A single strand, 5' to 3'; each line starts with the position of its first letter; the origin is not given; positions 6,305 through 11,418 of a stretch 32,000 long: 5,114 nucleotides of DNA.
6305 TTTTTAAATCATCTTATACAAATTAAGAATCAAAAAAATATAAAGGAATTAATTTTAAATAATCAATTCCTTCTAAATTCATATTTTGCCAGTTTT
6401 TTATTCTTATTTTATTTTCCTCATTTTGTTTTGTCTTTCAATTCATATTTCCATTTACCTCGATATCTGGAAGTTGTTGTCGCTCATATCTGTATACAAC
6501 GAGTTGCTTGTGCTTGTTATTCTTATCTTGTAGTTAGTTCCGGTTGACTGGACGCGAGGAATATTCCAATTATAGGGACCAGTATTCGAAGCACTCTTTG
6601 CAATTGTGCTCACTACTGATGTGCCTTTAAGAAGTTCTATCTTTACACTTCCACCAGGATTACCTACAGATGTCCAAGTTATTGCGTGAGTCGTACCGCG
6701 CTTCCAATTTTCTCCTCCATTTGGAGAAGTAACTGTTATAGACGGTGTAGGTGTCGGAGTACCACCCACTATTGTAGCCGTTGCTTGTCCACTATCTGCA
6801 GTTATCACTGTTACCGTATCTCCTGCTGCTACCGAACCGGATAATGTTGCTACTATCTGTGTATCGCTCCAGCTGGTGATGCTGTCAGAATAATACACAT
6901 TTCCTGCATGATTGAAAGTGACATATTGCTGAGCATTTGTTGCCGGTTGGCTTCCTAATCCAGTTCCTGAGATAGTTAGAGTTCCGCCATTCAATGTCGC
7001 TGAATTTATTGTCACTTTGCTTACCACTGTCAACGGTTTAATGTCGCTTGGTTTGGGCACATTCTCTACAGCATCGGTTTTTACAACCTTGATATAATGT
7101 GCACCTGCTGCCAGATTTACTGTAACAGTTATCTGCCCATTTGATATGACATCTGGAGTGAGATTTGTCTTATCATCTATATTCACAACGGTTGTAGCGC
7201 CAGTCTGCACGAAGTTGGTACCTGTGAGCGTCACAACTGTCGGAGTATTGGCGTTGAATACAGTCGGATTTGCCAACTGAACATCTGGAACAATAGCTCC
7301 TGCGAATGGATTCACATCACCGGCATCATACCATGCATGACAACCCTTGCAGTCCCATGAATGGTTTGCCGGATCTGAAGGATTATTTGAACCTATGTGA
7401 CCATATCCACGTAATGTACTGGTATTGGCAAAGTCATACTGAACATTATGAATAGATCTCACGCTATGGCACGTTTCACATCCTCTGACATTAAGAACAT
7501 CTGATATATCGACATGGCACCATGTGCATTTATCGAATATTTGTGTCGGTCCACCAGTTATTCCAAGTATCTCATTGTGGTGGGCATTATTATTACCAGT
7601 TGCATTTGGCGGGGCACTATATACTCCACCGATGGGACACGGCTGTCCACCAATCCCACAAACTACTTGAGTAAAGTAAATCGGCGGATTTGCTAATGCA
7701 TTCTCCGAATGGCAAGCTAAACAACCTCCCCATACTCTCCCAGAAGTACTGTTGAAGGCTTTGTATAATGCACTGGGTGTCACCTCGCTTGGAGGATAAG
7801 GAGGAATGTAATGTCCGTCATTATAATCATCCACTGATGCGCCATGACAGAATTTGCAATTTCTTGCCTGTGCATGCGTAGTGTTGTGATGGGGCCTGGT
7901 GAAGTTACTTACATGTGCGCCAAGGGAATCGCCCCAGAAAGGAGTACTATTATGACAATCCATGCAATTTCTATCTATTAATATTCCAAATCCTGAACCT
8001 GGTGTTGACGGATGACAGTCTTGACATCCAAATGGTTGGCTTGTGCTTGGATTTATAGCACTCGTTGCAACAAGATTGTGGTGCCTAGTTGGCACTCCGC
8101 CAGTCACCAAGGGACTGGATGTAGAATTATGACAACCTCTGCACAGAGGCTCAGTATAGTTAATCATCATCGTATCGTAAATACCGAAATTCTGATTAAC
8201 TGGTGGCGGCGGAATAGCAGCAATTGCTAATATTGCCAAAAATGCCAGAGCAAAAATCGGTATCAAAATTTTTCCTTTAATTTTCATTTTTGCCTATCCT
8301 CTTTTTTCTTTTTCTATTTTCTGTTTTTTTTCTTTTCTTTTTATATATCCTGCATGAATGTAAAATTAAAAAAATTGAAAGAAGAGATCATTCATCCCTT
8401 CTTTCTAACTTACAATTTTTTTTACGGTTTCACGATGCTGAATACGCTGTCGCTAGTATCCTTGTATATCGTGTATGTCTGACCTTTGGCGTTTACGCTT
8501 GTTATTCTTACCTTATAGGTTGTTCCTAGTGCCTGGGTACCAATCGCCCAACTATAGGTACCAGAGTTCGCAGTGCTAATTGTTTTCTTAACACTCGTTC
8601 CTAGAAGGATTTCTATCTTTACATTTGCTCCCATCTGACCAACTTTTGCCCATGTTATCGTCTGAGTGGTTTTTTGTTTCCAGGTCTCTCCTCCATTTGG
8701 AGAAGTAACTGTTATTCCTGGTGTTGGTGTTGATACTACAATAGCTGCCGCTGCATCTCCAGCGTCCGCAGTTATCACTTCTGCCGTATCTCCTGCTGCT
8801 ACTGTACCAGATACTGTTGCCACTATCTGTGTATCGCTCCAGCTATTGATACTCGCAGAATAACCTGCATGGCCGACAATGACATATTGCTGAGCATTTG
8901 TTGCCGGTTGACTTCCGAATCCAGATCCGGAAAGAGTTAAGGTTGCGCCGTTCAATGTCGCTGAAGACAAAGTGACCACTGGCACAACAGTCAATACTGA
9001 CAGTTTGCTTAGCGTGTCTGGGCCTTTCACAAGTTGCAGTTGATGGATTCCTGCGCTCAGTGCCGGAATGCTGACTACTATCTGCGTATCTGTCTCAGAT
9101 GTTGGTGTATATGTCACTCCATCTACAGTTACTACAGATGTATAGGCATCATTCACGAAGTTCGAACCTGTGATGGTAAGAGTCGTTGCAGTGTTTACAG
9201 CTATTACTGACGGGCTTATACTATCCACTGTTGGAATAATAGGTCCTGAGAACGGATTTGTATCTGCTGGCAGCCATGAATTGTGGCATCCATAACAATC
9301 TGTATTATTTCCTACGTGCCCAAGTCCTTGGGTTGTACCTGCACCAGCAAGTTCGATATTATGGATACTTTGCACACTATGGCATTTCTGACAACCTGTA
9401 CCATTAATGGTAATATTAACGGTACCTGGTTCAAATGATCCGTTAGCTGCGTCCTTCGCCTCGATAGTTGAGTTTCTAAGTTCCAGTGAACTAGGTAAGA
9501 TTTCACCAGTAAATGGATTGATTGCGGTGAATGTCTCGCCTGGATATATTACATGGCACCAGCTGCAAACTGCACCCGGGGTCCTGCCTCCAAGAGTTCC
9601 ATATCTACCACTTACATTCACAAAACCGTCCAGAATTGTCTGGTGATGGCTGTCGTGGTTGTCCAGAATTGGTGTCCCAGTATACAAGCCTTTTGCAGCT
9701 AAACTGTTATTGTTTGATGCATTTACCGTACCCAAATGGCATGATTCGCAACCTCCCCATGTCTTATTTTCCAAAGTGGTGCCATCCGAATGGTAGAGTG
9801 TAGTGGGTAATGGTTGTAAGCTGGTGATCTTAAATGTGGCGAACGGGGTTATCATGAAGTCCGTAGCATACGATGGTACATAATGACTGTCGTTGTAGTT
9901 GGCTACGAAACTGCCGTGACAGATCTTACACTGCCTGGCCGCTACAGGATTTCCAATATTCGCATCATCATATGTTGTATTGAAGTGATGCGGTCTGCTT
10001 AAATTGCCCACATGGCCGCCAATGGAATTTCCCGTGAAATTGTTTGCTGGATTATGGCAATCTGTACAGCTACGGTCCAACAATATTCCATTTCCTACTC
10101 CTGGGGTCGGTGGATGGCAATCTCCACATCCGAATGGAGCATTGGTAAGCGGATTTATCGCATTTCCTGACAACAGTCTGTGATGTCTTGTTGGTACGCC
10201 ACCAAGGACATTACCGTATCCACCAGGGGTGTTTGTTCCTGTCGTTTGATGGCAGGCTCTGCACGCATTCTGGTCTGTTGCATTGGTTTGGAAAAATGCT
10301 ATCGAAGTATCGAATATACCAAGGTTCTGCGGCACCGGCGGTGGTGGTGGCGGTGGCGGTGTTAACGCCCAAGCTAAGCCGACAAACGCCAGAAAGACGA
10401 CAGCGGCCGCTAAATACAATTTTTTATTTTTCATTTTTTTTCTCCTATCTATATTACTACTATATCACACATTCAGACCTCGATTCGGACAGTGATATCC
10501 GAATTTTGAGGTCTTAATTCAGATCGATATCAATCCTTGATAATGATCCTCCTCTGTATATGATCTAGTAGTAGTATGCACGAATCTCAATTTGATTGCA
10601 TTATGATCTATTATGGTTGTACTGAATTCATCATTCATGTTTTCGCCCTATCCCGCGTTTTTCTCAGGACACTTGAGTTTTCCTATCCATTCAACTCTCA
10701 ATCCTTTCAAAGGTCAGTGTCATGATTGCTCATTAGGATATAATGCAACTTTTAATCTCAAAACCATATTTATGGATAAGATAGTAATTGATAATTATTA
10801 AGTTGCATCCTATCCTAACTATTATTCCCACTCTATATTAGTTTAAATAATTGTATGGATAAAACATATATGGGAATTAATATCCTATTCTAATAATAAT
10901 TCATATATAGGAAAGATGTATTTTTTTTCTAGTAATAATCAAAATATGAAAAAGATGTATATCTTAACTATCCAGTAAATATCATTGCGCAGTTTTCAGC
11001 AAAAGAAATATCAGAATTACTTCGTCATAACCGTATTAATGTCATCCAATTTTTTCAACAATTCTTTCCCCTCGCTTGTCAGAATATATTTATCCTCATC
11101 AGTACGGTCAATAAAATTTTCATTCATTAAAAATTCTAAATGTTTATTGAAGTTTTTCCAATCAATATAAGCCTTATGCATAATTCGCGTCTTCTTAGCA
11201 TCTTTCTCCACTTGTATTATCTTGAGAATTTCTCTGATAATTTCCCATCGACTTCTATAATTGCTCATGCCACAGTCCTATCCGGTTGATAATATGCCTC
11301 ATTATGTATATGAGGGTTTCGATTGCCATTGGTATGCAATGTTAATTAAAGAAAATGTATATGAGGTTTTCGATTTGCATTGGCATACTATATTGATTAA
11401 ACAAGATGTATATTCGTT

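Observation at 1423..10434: Octahaem cytochromes with removable-looking Ig tails next to a dedicated secreted subtilisin: a possible archaeal protease-matured extracellular cytochrome (nanowire-type) system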

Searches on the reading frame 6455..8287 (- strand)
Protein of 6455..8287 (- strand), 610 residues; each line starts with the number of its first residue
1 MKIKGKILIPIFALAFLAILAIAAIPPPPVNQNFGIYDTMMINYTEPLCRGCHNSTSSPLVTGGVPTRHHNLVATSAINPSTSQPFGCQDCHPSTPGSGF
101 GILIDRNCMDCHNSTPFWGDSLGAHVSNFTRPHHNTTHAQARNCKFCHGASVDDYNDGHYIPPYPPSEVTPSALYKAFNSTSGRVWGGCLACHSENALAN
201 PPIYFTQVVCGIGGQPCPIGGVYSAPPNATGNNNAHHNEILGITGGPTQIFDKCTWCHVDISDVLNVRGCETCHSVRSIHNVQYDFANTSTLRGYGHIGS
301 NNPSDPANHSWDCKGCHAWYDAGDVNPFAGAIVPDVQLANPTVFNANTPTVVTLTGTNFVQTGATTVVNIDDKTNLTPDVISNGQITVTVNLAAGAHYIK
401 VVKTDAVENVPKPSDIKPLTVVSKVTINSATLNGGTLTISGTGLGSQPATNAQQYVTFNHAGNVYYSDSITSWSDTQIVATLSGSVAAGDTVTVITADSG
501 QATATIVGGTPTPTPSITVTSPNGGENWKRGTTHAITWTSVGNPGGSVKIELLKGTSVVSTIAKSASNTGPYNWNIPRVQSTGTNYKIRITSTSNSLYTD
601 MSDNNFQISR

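Call 4: search_protein_families(library=pfam, proteins=[window:6455-8287:-], max_evalue=0.1)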
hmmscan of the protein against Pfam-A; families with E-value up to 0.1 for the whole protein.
window:6455-8287:- (610 aa): 8 families
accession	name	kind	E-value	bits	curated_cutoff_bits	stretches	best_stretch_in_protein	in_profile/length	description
PF10342.15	Kre9_KNH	-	2.5e-10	41.4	24.6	1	521-595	1-80/94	Kre9/KNH-like N-terminal Ig-like domain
PF14537.11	Cytochrom_c3_2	-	6.6e-07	30.1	25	1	86-149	7-65/79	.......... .3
PF14522.11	Cytochrome_C7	-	2.2e-06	27.8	24.8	1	49-113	16-67/67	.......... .7 and related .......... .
PF01833.30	TIG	-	4e-05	24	20.9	2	339-404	6-71/84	IPT/TIG domain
PF22113.1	Mtrc-MtrF_II-IV_dom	-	0.00087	19.3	30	0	107-151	122-166/176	Outer membrane cytochrome MtrC/MtrF-like, domains II/IV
PF02085.21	Cytochrom_CIII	-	0.0052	17.6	22.9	1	136-199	26-88/101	Class III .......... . family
PF09699.15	Paired_CXXCH_1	-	0.045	13.9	20.6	0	187-200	7-20/41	Doubled CXXCH motif (Paired_CXXCH_1)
PF11261.13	IRF-2BP1_2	-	0.064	13.3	26.8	0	40-54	17-31/52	Interferon regulatory factor 2-binding protein zinc finger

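Call 5: search_protein_families(library=ncbifam, proteins=[window:6455-8287:-], max_evalue=0.1)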
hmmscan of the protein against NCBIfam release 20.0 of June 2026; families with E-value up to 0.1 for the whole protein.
window:6455-8287:- (610 aa): 2 families
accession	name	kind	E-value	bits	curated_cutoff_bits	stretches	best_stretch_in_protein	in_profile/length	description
TIGR03508.1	decahem_SO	subfamily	2.7e-05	23.8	192.2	1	106-197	3-81/258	DmsE family decaheme c-type cytochrome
TIGR03146.1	cyt_nit_nrfB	equivalog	0.074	13.3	166.6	0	105-198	11-96/145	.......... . nitrite reductase pentaheme subunit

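Call 8: search_solved_structures(query=window:6455-8287:-, max_evalue=10, show_alignments=2)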
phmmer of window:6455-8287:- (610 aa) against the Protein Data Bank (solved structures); distinct sequences matched with E-value up to 10: 7.
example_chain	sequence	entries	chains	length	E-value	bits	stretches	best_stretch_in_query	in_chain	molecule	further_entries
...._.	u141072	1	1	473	7.1e-47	163.6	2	253-498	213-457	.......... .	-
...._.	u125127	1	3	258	3e-27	98.7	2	24-196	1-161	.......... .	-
8co1_Q2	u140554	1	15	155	0.011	17.7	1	413-495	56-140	IPT/TIG domain-containing protein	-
9kvu_A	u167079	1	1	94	0.038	15.8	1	514-595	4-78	bacterial immunoglobulin domain B1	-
7xvi_A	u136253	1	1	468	1.6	10.4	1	466-574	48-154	PITG_15142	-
1c8z_A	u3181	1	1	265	1.8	10.3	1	108-153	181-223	TUBBY PROTEIN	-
1i7e_A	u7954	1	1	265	1.8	10.3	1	108-153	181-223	TUBBY PROTEIN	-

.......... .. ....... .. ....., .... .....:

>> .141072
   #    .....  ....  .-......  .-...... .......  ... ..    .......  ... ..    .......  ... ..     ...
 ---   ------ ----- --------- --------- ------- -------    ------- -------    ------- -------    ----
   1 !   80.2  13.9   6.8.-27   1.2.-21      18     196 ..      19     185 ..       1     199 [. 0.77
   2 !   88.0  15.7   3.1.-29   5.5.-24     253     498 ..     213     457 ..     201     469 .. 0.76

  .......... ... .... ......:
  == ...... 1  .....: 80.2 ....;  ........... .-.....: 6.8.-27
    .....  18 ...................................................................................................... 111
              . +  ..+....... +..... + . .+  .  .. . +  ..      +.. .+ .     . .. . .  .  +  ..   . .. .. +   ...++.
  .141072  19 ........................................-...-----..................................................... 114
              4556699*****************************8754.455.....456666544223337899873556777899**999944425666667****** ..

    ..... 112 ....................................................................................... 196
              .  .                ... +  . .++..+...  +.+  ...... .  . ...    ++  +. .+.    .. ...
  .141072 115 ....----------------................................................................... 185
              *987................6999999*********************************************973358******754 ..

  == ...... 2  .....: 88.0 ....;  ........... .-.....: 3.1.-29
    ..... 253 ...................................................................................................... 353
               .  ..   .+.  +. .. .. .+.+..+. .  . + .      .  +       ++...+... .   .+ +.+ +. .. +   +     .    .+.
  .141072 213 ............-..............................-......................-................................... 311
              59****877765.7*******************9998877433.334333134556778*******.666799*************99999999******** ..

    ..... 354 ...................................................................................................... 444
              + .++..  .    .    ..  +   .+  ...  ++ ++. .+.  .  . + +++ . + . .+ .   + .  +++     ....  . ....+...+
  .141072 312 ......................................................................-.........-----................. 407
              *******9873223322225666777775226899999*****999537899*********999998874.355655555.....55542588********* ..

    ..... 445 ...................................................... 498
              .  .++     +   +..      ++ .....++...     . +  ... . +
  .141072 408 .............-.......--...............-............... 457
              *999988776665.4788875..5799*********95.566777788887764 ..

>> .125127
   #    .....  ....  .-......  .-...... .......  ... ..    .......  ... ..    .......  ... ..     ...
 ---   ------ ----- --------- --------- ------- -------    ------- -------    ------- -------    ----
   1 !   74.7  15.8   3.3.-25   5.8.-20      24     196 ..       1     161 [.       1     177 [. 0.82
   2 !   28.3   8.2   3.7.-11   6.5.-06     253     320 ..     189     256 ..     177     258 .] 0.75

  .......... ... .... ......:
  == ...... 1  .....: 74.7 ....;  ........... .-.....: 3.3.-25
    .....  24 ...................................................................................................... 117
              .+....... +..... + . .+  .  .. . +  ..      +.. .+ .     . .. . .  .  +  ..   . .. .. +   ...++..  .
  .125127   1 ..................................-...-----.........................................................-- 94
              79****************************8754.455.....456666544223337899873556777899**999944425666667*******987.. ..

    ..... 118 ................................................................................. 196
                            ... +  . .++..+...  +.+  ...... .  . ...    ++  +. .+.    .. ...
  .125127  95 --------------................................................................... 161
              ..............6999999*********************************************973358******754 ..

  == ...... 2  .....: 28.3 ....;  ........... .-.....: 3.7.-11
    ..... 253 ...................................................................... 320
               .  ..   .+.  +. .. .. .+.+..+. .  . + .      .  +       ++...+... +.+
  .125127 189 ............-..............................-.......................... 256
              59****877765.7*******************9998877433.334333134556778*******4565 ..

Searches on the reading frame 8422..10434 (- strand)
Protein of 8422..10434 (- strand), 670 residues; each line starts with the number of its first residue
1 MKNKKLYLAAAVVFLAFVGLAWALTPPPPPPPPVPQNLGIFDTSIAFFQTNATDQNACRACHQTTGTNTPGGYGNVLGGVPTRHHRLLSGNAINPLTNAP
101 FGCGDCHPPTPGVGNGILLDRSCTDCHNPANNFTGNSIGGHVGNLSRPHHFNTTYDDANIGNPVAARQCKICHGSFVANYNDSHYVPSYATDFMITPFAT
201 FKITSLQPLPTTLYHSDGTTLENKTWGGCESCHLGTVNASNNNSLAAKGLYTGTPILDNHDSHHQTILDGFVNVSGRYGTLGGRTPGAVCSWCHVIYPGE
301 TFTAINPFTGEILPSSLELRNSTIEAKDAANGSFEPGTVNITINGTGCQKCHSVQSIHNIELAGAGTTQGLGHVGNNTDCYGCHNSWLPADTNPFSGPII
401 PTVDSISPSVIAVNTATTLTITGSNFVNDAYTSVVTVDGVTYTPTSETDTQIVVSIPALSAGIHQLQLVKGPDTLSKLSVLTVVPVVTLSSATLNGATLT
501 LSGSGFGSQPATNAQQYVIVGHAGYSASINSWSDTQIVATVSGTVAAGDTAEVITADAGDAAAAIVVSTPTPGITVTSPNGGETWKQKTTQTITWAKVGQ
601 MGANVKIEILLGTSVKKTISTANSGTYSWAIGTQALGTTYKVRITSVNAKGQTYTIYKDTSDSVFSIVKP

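Call 4: search_protein_families(library=pfam, proteins=[window:8422-10434:-], max_evalue=0.1)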
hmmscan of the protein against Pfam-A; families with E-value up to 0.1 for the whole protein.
window:8422-10434:- (670 aa): 6 families
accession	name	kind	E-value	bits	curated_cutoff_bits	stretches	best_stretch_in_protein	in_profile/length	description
PF01833.30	TIG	-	7.8e-13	48.7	20.9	2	401-472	1-72/84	IPT/TIG domain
PF14522.11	Cytochrome_C7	-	6.6e-09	35.9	24.8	3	54-128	12-67/67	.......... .7 and related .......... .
PF22113.1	Mtrc-MtrF_II-IV_dom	-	1.6e-07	31.4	30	2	103-252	9-145/176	Outer membrane cytochrome MtrC/MtrF-like, domains II/IV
PF14537.11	Cytochrom_c3_2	-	0.00038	21.3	25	0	101-173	7-78/79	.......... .3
PF10342.15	Kre9_KNH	-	0.001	20.2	24.6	1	578-653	1-84/94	Kre9/KNH-like N-terminal Ig-like domain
PF09699.15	Paired_CXXCH_1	-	0.036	14.2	20.6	0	121-130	7-16/41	Doubled CXXCH motif (Paired_CXXCH_1)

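Call 5: search_protein_families(library=ncbifam, proteins=[window:8422-10434:-], max_evalue=0.1)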
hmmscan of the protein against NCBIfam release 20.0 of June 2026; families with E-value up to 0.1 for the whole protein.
window:8422-10434:- (670 aa): 6 families
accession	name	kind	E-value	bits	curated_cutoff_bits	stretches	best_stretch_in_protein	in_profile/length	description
NF058597.1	CoaZ_rpt_PGGG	domain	1.5e-08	34.5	30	1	400-460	2-60/88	choice-of-anchor Z repeating domain-containing protein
NF047769.1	LIC10067_lipo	equivalog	0.0012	18.1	200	1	395-458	34-101/239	LIC10067 family putative lipoprotein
TIGR03153.1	cytochr_NrfH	equivalog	0.024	14.7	134.2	0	91-182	19-118/138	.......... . nitrite reductase small subunit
NF040967.1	cytc_ExtN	equivalog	0.029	13.2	200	1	99-145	180-225/415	selenite/tellurite reduction operon c-type cytochrome ExtN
NF040968.1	FeS_ExtO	equivalog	0.029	13.2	200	1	99-145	180-225/416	selenite/tellurite reduction operon b-type cytochrome iron-sulfur cluster-binding subunit ExtO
NF047727.1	4hemeCytCCctA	equivalog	0.065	13.4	180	0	54-128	36-105/109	tetraheme c-type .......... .ctA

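Call 9: search_solved_structures(query=window:8422-10434:-, max_evalue=1, show_alignments=1)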
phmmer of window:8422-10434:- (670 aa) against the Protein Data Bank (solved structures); distinct sequences matched with E-value up to 1: 6.
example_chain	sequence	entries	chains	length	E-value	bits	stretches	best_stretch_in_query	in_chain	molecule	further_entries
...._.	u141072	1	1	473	2.3e-38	135.5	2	347-544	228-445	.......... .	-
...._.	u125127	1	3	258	1.7e-11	46.6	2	164-267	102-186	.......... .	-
8co1_Q2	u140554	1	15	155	0.1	14.3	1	477-550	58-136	IPT/TIG domain-containing protein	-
4rwt_C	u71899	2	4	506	0.21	13.3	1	22-75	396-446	Leiomodin-2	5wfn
1h29_A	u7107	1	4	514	0.22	13.2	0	54-128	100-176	HIGH-MOLECULAR-WEIGHT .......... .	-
1gws_A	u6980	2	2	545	0.43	12.3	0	54-128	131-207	HIGH-MOLECULAR-WEIGHT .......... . | High-molecular-weight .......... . precursor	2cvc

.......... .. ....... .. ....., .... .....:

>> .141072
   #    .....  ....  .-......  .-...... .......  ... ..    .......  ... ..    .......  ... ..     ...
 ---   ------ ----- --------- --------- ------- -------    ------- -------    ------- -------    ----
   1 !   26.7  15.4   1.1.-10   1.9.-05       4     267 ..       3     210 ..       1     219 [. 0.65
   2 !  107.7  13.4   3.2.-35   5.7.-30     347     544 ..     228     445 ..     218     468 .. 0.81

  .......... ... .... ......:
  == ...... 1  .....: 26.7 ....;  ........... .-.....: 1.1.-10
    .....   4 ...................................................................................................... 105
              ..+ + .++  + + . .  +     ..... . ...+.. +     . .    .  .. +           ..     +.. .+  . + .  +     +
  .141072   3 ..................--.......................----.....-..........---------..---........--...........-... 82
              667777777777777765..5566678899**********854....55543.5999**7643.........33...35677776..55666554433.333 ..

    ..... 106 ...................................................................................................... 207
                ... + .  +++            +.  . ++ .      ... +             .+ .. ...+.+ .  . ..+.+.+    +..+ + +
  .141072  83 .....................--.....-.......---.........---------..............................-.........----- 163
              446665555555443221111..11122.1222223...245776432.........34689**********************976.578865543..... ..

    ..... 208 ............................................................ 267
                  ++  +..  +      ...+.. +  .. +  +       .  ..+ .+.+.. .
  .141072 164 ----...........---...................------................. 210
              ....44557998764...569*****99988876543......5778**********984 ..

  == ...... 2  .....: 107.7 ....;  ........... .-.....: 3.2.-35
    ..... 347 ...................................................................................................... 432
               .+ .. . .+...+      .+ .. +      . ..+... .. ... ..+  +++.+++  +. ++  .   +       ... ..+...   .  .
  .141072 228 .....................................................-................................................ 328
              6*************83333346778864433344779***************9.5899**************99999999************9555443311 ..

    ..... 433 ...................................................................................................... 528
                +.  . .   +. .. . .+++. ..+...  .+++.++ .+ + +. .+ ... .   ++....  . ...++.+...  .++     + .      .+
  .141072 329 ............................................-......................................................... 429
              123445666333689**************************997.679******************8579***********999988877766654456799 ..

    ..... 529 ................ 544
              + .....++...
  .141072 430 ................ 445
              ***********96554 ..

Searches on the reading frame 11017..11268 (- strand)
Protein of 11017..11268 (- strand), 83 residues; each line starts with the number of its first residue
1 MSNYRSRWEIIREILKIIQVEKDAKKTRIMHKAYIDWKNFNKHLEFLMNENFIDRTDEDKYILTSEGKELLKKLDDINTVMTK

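Call 28: search_protein_families(library=pfam, proteins=[window:11017-11268:-], max_evalue=0.001)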
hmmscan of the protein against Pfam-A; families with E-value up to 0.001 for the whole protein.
window:11017-11268:- (83 aa): 2 families
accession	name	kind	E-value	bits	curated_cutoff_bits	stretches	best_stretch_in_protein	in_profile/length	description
PF14947.12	HTH_45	-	1.6e-22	79.7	25.5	1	4-80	1-75/77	Winged helix-turn-helix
PF14277.12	DUF4364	-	0.0009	19.5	26.9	0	28-75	24-74/162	Domain of unknown function (DUF4364)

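Call 51: search_protein_families(library=ncbifam, proteins=[window:11017-11268:-], max_evalue=1)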
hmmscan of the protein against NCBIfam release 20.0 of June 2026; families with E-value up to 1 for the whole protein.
window:11017-11268:- (83 aa): 3 families
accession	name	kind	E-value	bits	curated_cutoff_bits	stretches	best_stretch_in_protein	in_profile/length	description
NF053610.1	Sso10a_fam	subfamily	1e-19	70.3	60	1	5-71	1-64/64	Sso10a family chromatin protein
TIGR02147.1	Fsuc_second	paralog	0.0063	16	50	1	8-65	122-181/272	TIGR02147 family protein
TIGR04543.1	ketoArg_3Met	equivalog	0.064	12.3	425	1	14-71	29-85/336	2-ketoarginine methyltransferase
